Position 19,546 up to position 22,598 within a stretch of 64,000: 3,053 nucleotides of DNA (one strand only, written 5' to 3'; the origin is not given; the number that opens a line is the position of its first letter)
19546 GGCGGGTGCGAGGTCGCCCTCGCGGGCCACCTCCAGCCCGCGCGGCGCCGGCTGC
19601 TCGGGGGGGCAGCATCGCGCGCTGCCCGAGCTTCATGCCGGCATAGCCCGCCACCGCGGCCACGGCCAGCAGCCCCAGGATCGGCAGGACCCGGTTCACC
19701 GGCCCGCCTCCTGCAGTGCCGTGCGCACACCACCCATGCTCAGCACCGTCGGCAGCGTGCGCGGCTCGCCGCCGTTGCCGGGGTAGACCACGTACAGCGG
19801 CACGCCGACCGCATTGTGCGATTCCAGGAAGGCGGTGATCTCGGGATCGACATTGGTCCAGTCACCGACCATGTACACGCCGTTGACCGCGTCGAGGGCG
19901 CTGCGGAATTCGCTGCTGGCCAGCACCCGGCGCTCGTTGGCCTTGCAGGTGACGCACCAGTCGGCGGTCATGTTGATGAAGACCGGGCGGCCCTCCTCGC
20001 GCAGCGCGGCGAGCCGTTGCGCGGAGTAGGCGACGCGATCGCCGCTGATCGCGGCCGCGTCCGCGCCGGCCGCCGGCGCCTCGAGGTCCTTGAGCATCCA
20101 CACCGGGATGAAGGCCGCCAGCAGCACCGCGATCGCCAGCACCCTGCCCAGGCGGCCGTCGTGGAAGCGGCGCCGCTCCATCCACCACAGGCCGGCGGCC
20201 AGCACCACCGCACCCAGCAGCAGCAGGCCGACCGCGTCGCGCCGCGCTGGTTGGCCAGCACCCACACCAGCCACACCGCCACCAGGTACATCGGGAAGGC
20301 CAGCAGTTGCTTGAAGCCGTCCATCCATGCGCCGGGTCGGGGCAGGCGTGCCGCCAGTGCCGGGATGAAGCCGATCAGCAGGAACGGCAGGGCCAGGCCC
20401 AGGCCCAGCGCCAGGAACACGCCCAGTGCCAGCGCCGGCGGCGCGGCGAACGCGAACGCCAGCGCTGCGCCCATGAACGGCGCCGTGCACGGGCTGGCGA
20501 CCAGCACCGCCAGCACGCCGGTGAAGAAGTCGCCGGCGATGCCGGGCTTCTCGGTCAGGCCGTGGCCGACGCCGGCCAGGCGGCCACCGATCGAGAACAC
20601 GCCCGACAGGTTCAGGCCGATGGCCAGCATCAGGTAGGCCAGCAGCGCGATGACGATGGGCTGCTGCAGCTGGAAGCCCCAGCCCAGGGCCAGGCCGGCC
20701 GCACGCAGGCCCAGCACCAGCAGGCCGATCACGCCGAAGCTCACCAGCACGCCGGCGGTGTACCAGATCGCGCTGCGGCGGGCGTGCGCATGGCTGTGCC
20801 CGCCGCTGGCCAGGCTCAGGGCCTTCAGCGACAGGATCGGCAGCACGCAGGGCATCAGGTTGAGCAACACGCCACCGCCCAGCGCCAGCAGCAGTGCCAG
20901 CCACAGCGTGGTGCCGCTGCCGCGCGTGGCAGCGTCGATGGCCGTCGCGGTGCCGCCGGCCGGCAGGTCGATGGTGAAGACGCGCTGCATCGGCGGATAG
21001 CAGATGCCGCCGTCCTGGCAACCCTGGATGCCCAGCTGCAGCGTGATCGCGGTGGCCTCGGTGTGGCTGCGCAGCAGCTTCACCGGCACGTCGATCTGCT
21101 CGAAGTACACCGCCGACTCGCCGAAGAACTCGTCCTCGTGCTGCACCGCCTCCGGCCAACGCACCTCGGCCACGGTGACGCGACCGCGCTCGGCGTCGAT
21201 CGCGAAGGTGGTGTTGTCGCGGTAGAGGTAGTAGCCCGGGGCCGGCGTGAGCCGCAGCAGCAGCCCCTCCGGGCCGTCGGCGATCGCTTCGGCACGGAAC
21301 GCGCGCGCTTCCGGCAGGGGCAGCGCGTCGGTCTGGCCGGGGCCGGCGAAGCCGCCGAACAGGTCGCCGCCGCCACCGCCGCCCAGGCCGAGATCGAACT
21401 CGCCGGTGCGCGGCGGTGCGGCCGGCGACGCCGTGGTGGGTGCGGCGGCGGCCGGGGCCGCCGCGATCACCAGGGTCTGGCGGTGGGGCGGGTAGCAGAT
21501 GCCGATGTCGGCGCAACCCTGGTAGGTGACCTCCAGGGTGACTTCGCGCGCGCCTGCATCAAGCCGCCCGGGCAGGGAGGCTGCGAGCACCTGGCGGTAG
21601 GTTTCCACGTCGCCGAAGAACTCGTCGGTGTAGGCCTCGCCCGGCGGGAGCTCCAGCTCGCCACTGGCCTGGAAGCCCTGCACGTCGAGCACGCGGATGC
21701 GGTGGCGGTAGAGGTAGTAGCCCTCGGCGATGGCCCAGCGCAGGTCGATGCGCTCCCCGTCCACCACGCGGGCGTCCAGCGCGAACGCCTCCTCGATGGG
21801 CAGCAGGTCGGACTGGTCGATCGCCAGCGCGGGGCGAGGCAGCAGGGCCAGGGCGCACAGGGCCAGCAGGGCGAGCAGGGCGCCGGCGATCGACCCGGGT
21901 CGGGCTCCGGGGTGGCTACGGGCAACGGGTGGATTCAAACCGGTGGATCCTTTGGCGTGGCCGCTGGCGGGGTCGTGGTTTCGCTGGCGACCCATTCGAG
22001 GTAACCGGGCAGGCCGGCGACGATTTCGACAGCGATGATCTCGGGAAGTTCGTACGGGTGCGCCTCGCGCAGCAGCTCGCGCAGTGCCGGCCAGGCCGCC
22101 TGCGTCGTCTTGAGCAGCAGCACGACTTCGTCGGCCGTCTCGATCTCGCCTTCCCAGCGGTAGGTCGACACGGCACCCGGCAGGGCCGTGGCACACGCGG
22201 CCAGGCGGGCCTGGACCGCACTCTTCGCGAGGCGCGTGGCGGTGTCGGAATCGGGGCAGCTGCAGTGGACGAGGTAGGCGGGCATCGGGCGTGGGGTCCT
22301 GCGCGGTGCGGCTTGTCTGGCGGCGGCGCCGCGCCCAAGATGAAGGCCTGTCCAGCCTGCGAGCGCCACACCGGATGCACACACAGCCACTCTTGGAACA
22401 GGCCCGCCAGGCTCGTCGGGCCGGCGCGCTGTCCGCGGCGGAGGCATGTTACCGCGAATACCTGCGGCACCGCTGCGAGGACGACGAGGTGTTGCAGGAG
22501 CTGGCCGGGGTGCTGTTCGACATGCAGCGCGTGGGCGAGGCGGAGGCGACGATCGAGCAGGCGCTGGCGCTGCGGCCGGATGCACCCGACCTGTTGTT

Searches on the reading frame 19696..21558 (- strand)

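Call 33: search_protein_families(library=pfam, proteins=[window:19696-21558:-], max_evalue=0.001)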
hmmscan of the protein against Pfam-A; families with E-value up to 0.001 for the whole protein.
window:19696-21558:- (620 aa): 2 families
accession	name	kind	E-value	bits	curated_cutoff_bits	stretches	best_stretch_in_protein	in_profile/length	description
PF13899.12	Thioredoxin_7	-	8.6e-16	58.3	27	1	511-593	5-82/83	Thioredoxin-like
PF13098.12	Thioredoxin_2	-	0.00097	19.9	27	0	520-597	2-86/104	Thioredoxin-like domain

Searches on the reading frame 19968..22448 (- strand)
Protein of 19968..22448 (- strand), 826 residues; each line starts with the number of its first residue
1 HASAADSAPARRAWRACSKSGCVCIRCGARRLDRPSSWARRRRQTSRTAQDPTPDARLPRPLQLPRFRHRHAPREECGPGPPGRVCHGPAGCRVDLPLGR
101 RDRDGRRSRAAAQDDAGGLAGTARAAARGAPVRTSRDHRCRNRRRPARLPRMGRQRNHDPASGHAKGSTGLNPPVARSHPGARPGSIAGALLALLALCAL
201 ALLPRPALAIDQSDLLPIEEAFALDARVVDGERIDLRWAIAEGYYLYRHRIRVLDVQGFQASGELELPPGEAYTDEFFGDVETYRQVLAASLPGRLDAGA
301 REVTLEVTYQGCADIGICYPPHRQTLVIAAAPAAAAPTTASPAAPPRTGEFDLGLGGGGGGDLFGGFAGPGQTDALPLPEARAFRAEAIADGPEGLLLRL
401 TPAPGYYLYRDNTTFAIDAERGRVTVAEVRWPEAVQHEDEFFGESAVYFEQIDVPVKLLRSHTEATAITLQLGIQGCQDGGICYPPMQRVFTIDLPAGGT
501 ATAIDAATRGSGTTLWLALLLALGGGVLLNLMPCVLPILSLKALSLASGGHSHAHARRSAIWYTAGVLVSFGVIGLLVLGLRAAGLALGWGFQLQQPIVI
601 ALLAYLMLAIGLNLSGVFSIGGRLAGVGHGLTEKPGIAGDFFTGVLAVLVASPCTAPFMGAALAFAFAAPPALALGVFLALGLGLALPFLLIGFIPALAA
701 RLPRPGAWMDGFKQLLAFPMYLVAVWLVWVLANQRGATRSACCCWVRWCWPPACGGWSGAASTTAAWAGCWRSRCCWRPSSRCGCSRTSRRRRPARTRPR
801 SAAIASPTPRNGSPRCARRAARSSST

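Call 33: search_protein_families(library=pfam, proteins=[window:19968-22448:-], max_evalue=0.001)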
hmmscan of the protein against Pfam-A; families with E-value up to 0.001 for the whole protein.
window:19968-22448:- (826 aa): 2 families
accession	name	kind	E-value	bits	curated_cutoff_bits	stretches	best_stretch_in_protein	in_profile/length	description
PF11412.14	DsbD_N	-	6.1e-59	197.7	25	2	212-326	1-115/119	Thiol:disulfide interchange protein DsbD, N-terminal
PF02683.22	DsbD_TM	-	2.8e-17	63.2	27.1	1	515-728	1-215/219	Cytochrome C biogenesis protein transmembrane domain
